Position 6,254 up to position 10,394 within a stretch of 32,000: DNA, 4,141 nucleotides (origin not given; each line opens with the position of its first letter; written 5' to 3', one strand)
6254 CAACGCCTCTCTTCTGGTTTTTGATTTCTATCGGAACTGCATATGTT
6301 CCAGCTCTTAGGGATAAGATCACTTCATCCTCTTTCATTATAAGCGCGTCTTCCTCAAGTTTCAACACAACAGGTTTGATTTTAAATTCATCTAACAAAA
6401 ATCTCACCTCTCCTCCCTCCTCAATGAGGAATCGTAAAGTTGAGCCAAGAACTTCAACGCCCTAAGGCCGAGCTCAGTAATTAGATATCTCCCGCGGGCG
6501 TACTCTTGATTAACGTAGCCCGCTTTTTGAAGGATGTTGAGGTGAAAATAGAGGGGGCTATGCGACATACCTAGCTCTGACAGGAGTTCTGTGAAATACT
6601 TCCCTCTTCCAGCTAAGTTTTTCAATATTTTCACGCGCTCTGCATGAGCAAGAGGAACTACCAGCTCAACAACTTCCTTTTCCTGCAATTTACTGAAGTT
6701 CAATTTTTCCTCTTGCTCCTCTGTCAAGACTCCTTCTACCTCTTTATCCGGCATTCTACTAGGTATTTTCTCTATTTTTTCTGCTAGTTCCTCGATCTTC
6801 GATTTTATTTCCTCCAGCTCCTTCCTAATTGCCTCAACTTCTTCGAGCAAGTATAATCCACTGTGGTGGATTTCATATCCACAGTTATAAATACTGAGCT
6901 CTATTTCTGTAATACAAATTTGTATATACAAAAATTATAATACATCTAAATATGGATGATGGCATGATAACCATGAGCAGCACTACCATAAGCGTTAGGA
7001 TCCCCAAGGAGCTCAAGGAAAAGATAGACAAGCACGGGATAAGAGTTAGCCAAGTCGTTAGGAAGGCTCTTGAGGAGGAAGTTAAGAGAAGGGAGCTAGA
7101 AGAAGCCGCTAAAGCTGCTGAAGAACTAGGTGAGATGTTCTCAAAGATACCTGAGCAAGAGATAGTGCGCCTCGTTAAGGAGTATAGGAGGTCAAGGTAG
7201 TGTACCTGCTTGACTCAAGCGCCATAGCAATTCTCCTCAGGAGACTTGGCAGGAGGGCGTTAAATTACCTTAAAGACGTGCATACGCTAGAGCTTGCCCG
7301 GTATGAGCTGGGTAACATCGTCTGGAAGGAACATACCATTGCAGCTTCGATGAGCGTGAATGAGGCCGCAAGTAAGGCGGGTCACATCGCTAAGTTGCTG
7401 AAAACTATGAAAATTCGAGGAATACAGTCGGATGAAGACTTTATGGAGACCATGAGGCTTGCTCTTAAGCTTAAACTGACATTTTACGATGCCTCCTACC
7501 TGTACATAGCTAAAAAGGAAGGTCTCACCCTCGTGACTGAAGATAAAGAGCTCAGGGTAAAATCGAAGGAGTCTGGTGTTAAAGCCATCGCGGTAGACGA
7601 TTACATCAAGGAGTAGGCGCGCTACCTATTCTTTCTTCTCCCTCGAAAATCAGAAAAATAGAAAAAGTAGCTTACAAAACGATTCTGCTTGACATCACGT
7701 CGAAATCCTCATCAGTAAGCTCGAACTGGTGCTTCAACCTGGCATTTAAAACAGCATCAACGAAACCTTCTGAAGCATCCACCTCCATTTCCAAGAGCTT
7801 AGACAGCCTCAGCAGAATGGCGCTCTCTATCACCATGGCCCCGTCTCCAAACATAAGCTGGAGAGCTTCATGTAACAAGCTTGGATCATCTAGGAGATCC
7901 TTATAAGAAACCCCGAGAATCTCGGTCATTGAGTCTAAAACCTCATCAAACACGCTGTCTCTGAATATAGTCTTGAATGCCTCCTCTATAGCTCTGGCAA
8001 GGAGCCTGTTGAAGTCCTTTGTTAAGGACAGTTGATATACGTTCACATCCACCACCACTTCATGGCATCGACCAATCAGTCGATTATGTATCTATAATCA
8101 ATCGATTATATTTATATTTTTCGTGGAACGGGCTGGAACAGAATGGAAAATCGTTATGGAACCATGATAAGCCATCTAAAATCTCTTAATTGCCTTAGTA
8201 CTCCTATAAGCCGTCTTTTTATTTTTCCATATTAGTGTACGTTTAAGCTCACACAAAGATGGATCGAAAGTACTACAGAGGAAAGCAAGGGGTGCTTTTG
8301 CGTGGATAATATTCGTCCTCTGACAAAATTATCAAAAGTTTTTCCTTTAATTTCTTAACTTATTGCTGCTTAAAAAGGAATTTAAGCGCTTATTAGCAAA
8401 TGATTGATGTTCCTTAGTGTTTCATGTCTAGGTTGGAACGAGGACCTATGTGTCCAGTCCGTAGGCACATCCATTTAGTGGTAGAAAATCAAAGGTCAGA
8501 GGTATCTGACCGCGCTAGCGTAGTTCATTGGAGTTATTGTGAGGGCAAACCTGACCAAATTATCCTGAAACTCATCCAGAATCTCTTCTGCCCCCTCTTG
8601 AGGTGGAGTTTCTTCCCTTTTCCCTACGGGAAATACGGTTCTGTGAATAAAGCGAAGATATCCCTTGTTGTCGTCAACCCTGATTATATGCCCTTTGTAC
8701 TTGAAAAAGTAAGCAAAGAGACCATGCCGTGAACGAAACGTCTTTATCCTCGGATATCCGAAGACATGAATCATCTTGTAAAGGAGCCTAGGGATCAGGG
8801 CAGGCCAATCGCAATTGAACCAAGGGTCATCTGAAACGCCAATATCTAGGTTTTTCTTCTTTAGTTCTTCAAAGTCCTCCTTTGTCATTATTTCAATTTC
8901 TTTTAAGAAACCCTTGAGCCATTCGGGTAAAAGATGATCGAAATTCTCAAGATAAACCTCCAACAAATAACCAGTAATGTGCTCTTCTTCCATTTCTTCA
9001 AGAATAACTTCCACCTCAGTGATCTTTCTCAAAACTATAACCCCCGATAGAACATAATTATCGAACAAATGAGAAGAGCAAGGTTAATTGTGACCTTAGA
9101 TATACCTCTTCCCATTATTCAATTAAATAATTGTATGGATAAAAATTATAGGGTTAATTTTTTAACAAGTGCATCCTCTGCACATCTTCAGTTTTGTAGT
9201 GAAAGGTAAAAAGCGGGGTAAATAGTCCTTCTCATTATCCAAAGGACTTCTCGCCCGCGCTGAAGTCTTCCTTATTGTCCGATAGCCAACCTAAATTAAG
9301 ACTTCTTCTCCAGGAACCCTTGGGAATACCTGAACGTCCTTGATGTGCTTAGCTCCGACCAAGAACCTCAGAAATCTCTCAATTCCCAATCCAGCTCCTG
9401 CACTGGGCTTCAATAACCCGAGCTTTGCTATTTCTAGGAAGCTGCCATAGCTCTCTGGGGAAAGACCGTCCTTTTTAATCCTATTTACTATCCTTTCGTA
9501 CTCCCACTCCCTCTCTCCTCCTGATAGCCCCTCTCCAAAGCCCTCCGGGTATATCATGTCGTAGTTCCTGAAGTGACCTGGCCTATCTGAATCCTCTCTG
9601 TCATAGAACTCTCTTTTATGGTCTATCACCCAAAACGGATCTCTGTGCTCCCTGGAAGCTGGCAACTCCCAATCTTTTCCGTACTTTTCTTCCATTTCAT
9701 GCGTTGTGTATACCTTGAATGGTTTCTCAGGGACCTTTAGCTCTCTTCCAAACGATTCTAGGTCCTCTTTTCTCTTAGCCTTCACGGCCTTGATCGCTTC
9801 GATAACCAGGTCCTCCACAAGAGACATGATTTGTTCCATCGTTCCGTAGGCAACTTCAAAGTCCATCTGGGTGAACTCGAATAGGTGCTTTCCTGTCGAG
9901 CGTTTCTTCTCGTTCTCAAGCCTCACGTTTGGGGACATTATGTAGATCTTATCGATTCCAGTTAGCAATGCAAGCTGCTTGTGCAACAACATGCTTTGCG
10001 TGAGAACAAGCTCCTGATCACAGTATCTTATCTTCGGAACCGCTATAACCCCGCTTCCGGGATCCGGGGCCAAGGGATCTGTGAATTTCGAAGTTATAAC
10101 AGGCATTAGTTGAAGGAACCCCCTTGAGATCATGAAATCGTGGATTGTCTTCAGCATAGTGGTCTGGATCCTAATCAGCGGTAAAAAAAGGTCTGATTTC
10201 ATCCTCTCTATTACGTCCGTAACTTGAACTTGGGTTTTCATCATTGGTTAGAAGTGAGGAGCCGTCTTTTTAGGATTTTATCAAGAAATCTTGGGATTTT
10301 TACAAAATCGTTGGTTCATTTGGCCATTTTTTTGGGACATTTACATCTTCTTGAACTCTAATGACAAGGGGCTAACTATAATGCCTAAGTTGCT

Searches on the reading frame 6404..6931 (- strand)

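Call 34: search_protein_families(library=pfam, proteins=[window:6404-6931:-], max_evalue=0.001)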
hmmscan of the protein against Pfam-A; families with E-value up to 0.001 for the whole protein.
window:6404-6931:- (175 aa): 4 families
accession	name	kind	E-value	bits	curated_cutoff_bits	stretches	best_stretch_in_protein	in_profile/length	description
PF01022.26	HTH_5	-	5.9e-10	39.3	22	1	99-141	4-46/47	Bacterial regulatory protein, arsR family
PF12840.13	HTH_20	-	9.2e-07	29.2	27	1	94-138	1-46/51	Helix-turn-helix domain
PF14947.12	HTH_45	-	4.3e-05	23.9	25.5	1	101-165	10-72/77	Winged helix-turn-helix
PF25213.1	HVO_A0261_N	-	0.0003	21.1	35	0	96-167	10-79/86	HVO_A0261 N-terminal domain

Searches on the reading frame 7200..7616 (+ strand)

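Call 34: search_protein_families(library=pfam, proteins=[window:7200-7616:+], max_evalue=0.001)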
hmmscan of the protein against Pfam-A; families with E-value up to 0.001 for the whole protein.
window:7200-7616:+ (138 aa): 1 family
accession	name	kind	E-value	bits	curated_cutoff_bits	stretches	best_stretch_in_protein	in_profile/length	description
PF01850.27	PIN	-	1.4e-06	29.3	23.6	1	2-120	1-116/120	PIN domain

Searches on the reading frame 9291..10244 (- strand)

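Call 35: search_protein_families(library=pfam, proteins=[window:9291-10244:-], max_evalue=0.001)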
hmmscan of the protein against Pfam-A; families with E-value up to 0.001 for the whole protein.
window:9291-10244:- (317 aa): 1 family
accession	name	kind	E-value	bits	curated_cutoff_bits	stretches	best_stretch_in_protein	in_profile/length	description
PF00152.25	tRNA-synt_2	-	1.1e-44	153.2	25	1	23-310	21-307/308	tRNA synthetases class II (D, K and N)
